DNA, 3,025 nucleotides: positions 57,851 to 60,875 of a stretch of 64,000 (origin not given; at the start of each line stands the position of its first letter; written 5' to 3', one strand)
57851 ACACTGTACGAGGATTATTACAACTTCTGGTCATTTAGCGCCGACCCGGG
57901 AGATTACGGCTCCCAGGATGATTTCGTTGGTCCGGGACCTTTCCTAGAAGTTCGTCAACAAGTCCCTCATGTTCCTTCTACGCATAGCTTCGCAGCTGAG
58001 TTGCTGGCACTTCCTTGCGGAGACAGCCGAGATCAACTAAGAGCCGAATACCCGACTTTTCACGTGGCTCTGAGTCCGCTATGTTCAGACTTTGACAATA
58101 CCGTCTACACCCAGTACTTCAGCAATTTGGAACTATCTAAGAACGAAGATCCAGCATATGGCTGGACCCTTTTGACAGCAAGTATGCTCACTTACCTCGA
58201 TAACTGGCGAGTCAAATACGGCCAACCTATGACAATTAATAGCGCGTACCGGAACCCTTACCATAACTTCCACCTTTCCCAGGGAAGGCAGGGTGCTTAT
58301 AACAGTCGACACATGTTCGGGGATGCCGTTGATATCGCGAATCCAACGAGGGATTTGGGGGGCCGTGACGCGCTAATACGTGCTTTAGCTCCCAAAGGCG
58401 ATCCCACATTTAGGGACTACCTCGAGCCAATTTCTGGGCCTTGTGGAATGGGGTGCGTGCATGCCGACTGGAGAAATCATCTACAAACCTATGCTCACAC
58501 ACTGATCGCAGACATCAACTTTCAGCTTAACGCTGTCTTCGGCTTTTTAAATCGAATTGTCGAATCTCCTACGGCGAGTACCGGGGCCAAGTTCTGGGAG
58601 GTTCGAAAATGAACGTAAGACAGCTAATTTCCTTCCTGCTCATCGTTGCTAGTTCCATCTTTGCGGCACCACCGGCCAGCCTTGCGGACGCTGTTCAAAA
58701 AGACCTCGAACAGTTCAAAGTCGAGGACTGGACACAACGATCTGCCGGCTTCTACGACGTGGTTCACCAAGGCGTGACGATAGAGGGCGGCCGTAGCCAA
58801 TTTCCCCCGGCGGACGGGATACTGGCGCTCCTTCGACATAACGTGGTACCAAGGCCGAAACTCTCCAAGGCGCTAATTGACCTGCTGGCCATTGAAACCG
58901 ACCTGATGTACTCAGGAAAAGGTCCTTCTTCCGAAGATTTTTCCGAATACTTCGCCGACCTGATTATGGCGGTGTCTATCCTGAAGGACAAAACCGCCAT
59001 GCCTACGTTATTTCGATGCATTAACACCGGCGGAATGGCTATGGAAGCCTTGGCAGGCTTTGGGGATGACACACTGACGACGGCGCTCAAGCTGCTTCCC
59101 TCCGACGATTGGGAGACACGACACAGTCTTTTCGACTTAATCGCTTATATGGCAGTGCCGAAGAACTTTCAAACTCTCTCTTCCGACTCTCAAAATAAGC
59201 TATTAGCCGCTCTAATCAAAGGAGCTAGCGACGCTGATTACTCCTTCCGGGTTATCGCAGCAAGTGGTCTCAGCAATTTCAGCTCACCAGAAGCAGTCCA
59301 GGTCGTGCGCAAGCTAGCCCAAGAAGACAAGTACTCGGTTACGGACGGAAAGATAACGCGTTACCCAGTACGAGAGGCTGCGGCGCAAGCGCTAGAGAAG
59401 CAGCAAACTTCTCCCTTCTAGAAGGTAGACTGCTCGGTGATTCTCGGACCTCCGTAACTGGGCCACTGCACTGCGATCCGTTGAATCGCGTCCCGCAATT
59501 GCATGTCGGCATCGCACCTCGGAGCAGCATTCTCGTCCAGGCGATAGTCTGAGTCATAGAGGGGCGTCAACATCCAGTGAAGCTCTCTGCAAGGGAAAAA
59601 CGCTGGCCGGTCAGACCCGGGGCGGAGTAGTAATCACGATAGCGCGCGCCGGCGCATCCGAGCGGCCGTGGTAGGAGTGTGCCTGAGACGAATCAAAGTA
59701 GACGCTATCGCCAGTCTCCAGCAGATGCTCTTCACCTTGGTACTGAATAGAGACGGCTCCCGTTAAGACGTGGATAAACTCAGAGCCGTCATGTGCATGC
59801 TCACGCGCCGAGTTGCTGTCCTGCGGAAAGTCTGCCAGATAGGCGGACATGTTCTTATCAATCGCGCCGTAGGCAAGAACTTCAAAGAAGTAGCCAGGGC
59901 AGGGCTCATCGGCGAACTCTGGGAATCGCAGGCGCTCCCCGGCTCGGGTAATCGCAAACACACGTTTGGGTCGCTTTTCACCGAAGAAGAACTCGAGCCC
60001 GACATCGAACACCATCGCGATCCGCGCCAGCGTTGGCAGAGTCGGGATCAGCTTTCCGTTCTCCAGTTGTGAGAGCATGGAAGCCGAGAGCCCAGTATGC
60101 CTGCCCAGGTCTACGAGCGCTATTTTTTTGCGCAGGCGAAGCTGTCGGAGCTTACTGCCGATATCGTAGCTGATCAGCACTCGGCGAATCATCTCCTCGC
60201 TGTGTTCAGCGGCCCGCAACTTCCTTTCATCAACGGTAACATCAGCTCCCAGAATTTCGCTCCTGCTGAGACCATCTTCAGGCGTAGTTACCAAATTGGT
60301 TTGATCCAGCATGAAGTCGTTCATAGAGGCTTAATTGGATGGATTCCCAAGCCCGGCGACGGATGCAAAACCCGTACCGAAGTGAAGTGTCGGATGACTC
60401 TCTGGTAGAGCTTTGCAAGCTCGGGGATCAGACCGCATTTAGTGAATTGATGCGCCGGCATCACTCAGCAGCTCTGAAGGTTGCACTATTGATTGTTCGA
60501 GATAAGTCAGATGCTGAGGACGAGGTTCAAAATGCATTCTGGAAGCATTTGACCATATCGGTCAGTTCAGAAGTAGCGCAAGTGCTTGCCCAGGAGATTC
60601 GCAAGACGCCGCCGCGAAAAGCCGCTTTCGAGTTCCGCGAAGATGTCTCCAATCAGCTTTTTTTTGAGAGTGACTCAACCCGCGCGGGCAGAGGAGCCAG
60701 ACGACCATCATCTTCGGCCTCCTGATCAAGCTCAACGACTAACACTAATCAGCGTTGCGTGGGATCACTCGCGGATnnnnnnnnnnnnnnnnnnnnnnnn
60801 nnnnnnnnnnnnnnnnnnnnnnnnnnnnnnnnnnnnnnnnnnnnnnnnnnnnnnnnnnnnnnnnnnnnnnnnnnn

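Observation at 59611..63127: Reciprocally decayed duplication of a divergent XRE-cupin regulator / ECF sigma pair, now separated by a tandemly duplicated orphan gene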

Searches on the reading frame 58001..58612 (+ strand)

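Call 5: search_protein_families(library=pfam, proteins=[window:58001-58612:+], max_evalue=0.01)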
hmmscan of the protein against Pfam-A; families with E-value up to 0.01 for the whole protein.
window:58001-58612:+ (203 aa): 2 families
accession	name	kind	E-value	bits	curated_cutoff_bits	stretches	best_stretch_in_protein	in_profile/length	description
PF08291.16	Peptidase_M15_3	-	8.5e-10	39.2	23.2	1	59-118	25-80/108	Peptidase M15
PF05951.18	Peptidase_M15_2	-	0.00071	19.8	27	1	75-116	72-114/153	Bacterial protein of unknown function (DUF882)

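Call 40: search_protein_families(library=padloc, proteins=[window:58001-58612:+], max_evalue=0.01)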
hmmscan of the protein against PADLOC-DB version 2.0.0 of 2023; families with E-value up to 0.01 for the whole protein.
window:58001-58612:+ (203 aa): 0 families

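Call 43: search_protein_families(library=ncbifam, proteins=[window:58001-58612:+], max_evalue=0.001)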
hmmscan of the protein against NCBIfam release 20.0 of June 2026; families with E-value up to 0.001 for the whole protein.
window:58001-58612:+ (203 aa): 0 families

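Call 66: search_protein_families(library=phrogs, proteins=[window:58001-58612:+], max_evalue=0.01)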
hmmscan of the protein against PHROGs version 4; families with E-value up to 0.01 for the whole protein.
window:58001-58612:+ (203 aa): 2 families
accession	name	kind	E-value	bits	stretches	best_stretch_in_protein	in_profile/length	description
phrog_894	-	lysis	1e-10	42.1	1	37-113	47-121/389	endolysin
phrog_17373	-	other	6.3e-07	30.3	1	62-118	41-93/224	peptidase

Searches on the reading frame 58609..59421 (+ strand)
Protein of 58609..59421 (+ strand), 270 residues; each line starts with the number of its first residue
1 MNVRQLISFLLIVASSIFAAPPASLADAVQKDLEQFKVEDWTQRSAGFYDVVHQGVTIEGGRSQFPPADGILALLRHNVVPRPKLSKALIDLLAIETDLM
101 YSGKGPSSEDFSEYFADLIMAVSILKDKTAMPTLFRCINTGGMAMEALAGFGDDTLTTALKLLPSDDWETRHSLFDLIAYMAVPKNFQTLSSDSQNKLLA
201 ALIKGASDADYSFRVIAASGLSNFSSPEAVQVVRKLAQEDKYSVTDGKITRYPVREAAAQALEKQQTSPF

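Call 5: search_protein_families(library=pfam, proteins=[window:58609-59421:+], max_evalue=0.01)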
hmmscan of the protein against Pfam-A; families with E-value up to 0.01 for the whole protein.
window:58609-59421:+ (270 aa): 3 families
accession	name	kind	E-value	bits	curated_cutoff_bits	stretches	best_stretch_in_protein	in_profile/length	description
PF13646.12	HEAT_2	-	9.1e-09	35.9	27.7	1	197-244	31-78/88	HEAT repeats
PF03130.22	HEAT_PBS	-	0.00044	21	20.9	0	214-238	2-26/27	PBS lyase HEAT-like repeat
PF02985.28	HEAT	-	0.0058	17.2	23.5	0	198-225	1-28/31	HEAT repeat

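Call 40: search_protein_families(library=padloc, proteins=[window:58609-59421:+], max_evalue=0.01)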
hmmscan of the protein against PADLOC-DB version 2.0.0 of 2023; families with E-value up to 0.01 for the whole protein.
window:58609-59421:+ (270 aa): 1 family
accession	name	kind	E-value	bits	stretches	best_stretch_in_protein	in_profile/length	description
PDLC02919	HEAT-ARM_XIII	-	0.0061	11.9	0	191-267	1577-1637/1972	-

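Call 43: search_protein_families(library=ncbifam, proteins=[window:58609-59421:+], max_evalue=0.001)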
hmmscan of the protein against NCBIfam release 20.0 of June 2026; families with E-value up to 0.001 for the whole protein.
window:58609-59421:+ (270 aa): 0 families

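Call 66: search_protein_families(library=phrogs, proteins=[window:58609-59421:+], max_evalue=0.01)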
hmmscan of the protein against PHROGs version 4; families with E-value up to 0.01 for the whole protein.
window:58609-59421:+ (270 aa): 0 families

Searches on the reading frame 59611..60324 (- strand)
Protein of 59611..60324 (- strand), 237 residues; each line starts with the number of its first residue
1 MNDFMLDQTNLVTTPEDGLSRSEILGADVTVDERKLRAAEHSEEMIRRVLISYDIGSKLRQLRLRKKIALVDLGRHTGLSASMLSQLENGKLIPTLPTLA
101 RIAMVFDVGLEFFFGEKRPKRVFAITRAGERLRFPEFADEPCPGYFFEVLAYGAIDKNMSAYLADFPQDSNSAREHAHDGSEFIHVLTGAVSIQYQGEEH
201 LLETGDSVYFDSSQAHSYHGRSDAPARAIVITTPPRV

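Call 5: search_protein_families(library=pfam, proteins=[window:59611-60324:-], max_evalue=0.01)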
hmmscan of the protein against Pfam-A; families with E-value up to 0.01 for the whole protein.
window:59611-60324:- (237 aa): 8 families
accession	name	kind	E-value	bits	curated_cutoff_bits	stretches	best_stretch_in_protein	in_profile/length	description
PF07883.17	Cupin_2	-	2.5e-16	59.6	27.2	1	165-231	4-69/70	Cupin domain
PF01381.28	HTH_3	-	3.4e-10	40.2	23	1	59-113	1-55/55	Helix-turn-helix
PF13560.12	HTH_31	-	8.8e-09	36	27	1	55-108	2-56/64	Helix-turn-helix domain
PF02311.25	AraC_binding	-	6.1e-08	32.9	21.1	1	161-235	6-78/135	AraC-like ligand binding domain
PF13443.12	HTH_26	-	1.5e-05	25.6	22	1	58-110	1-54/63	Cro/C1-type HTH DNA-binding domain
PF12844.13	HTH_19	-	6.7e-05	23.2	30.2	1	56-107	1-52/64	Helix-turn-helix domain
PF05899.18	Cupin_3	-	0.00061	19.9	23.5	1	181-211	26-57/74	EutQ-like cupin domain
PF01050.24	MannoseP_isomer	-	0.0044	17.6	23.6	1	167-229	37-98/116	Mannose-6-phosphate isomerase C-terminal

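Call 27: list_cluster_members(proteins=[P0002, window:59611-60324:-, window:62489-63127:+, window:63185-63685:-, window:58609-59421:+])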
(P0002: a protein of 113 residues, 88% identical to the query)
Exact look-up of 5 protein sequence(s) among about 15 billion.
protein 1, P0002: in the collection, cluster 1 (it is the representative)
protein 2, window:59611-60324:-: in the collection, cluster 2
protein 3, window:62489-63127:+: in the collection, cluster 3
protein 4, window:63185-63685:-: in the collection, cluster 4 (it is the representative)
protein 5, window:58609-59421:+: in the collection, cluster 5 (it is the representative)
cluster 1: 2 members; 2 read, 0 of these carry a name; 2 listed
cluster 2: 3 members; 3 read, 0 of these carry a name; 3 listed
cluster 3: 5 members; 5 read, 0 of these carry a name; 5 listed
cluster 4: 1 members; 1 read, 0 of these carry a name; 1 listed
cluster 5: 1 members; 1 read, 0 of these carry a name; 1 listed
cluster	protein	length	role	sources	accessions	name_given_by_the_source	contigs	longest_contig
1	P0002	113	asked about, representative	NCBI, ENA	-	-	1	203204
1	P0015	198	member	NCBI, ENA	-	-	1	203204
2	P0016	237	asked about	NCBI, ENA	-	-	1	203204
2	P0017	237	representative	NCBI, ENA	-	-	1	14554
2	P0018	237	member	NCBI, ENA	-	-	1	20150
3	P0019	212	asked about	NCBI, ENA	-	-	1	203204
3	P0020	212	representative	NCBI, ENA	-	-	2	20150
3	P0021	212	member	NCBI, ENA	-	-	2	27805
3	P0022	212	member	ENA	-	-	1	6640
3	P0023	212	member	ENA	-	-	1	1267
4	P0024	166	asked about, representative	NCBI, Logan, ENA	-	-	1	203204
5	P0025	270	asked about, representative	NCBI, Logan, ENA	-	-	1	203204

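Call 40: search_protein_families(library=padloc, proteins=[window:59611-60324:-], max_evalue=0.01)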
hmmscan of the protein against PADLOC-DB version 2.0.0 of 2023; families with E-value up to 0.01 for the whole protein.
window:59611-60324:- (237 aa): 13 families
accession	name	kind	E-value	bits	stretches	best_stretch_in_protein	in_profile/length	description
PDLC02926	HTH_VI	-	2.9e-11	41.5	1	55-114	2-61/92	-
PDLC03954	RmrA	-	1.3e-08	32.2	1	56-118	12-74/380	-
PDLC03947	RmrA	-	2.9e-07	27.6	1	55-119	12-76/383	-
PDLC03955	RmrA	-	3.9e-07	27.6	1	61-115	27-81/371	-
PDLC03951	RmrA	-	3.9e-07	27.4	1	56-115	10-69/400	-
PDLC03944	RmrA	-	1.1e-06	26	1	56-117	8-69/384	-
PDLC03949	RmrA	-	2.3e-06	24.8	1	57-118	5-66/363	-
PDLC03952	RmrA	-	3.4e-06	24.2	1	55-120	23-88/395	-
PDLC03945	RmrA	-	1.1e-05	22.8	1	55-122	3-70/394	-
PDLC03946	RmrA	-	2.4e-05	21.2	1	58-118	6-66/357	-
PDLC03943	RmrA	-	4.6e-05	20.7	1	56-118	4-66/370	-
PDLC04142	capH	-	0.00014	20.8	1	55-121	7-73/103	capH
PDLC03953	RmrA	-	0.0055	14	1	56-114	7-65/373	-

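Call 43: search_protein_families(library=ncbifam, proteins=[window:59611-60324:-], max_evalue=0.001)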
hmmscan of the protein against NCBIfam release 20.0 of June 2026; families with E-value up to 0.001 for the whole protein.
window:59611-60324:- (237 aa): 10 families
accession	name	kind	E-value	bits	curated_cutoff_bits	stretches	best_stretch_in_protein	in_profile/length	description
NF007408.0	PRK09943.1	equivalog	7.7e-15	54.9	211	1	55-234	8-182/185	HTH-type transcriptional regulator PuuR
NF041951.1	phage_RstR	subfamily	2.7e-07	30.8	80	1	55-119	3-67/108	RstR family transcriptional repressor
NF038139.1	Reg_Aceta_RamB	equivalog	3.4e-07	29.3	700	1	55-116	3-64/465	acetate metabolism transcriptional regulator RamB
TIGR03070.1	couple_hipB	subfamily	1.3e-05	25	71.65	1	54-106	2-54/58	type II toxin-antitoxin system Y4mF family antitoxin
NF006015.0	PRK08154.1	subfamily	4.3e-05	22.8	204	1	38-118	14-94/314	anaerobic benzoate catabolism transcriptional regulator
NF052239.1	antitox_spr1629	equivalog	6.2e-05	22.3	335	1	55-118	3-66/377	spr1629 family repressor/antitoxin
NF047948.1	male_kill_WMK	equivalog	6.3e-05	22.6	300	1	51-111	2-62/300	WO male-killing family protein Wmk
TIGR03214.2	ura-cupin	equivalog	6.9e-05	22.4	200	1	149-232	37-122/249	(S)-ureidoglycine aminohydrolase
TIGR00270.2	TIGR00270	equivalog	0.0006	19.7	110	1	42-110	61-131/159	multiprotein bridging factor aMBF1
NF010465.0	PRK13890.1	equivalog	0.00066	19.8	96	0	65-112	16-63/121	conjugal transfer protein TrbA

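Call 62: find_homologous_proteins(query=window:59611-60324:-, max_evalue=1e-20)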
Query window:59611-60324:- (237 aa): 3773 proteins with E <= 1e-20 among 5029 candidates; the best 120 are listed.
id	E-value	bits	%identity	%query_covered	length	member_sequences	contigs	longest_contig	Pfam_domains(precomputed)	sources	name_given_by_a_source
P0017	1.9e-137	474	91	100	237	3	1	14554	PF07883.18,PF01381.29,PF02311.26,PF13560.13,PF13443.13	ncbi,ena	-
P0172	1.4e-126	439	84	100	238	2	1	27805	PF07883.18,PF01381.29,PF13560.13,PF13443.13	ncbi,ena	-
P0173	1.5e-117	409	77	100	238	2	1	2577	PF07883.18,PF01381.29,PF13560.13,PF13443.13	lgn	-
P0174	2.4e-116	405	76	100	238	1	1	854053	PF07883.18,PF01381.29,PF13560.13,PF13443.13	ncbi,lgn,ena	-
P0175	1.2e-115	403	76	100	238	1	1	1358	PF07883.18,PF01381.29,PF13560.13,PF13443.13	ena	-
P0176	7.5e-115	400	76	100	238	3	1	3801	PF07883.18,PF01381.29,PF13560.13,PF13443.13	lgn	-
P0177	1.2e-110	386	75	100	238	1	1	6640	PF07883.18,PF01381.29,PF13560.13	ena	-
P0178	2.7e-110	385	75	100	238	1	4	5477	PF07883.18,PF01381.29,PF13560.13,PF13443.13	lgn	-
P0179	3.2e-107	375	72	100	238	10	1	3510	PF07883.18,PF01381.29,PF02311.26,PF13560.13,PF13443.13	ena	-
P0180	3.1e-106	372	71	100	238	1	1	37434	PF07883.18,PF01381.29,PF13560.13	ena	-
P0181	6.7e-106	371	75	100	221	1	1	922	PF07883.18,PF01381.29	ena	-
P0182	1.5e-105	370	72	100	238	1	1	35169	PF07883.18,PF01381.29,PF13560.13,PF13443.13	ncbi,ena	-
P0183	4.3e-105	368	72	100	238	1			PF07883.18,PF01381.29,PF02311.26,PF13560.13,PF13443.13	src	-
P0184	7.2e-105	368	72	100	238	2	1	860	PF07883.18,PF01381.29,PF13560.13,PF13443.13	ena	-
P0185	2.8e-104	366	71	100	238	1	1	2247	PF07883.18,PF01381.29,PF02311.26,PF13560.13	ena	-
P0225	9.1e-96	338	65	100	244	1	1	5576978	PF12844.14,PF07883.18,PF01381.29,PF02311.26,PF13560.13,PF13443.13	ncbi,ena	-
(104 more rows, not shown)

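Call 63: find_encoding_contigs(protein=P0225, flank=5000, max_places=3)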
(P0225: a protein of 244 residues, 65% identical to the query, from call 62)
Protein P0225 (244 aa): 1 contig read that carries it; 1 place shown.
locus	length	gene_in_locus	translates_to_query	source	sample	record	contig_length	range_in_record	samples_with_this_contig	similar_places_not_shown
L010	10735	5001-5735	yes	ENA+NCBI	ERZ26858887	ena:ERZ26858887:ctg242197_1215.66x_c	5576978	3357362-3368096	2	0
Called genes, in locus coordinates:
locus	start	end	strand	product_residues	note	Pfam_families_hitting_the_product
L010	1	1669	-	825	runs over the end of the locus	PF12704:MacB_PCD, PF02687:FtsX, PF12704:MacB_PCD, PF02687:FtsX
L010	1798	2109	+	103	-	-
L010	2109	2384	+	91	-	PF01850:PIN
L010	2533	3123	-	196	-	PF00174:Oxidored_molyb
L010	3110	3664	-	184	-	-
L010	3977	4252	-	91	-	PF07238:PilZ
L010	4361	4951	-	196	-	PF04542:Sigma70_r2, PF08281:Sigma70_r4_2, PF04545:Sigma70_r4 (weak)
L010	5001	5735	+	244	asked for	PF13560:HTH_31, PF01381:HTH_3, PF12844:HTH_19 (faint), PF13443:HTH_26 (faint), PF02311:AraC_binding (weak), PF07883:Cupin_2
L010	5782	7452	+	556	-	-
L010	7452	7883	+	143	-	PF13527:Acetyltransf_9 (weak), PF00583:Acetyltransf_1, PF13673:Acetyltransf_10, PF13508:Acetyltransf_7, PF08445:FR47 (weak)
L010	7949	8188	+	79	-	PF04325:DUF465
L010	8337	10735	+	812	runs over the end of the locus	PF12704:MacB_PCD, PF02687:FtsX, PF12704:MacB_PCD, PF02687:FtsX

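Call 64: find_encoding_contigs(protein=P0174, flank=6000, max_places=3)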
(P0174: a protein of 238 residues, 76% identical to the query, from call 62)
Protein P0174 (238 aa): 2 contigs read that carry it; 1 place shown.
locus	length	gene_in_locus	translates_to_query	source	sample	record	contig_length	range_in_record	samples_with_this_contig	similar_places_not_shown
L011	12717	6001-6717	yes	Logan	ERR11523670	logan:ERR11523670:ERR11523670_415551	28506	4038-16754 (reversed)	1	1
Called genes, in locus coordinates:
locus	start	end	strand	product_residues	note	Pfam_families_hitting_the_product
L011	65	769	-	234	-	PF00440:TetR_N, PF09209:CecR_C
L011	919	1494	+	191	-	-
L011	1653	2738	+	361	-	PF24575:TPR_Slam (faint), PF25068:ARM_TT21_4th (faint), PF00515:TPR_1 (faint), PF07719:TPR_2 (faint), PF13181:TPR_8 (faint), PF13424:TPR_12 (faint), PF23914:TPR_CcmH_CycH, PF14559:TPR_19 (weak), +5 more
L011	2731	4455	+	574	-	PF00654:Voltage_CLC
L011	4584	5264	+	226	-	PF09557:DUF2382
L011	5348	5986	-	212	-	PF04542:Sigma70_r2, PF08281:Sigma70_r4_2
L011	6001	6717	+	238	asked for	PF01381:HTH_3, PF13443:HTH_26 (faint), PF13560:HTH_31, PF07883:Cupin_2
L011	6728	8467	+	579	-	-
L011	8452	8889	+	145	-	PF00583:Acetyltransf_1, PF13673:Acetyltransf_10 (weak), PF13508:Acetyltransf_7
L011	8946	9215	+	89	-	PF04325:DUF465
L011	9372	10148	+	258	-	PF00154:RecA_N, PF27531:MT3502_N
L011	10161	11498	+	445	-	-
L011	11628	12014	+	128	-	-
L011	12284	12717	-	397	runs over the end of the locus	-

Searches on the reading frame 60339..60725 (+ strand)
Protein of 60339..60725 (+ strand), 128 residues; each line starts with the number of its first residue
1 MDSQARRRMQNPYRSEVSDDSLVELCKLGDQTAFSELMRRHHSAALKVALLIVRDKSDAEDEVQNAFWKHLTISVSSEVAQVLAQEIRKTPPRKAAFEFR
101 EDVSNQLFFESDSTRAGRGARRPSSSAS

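Call 5: search_protein_families(library=pfam, proteins=[window:60339-60725:+], max_evalue=0.01)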
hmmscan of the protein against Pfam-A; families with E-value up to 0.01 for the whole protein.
window:60339-60725:+ (128 aa): 1 family
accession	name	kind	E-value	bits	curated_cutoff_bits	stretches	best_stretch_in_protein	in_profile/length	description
PF04542.20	Sigma70_r2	-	0.006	16.8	24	0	37-68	1-32/71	Sigma-70 region 2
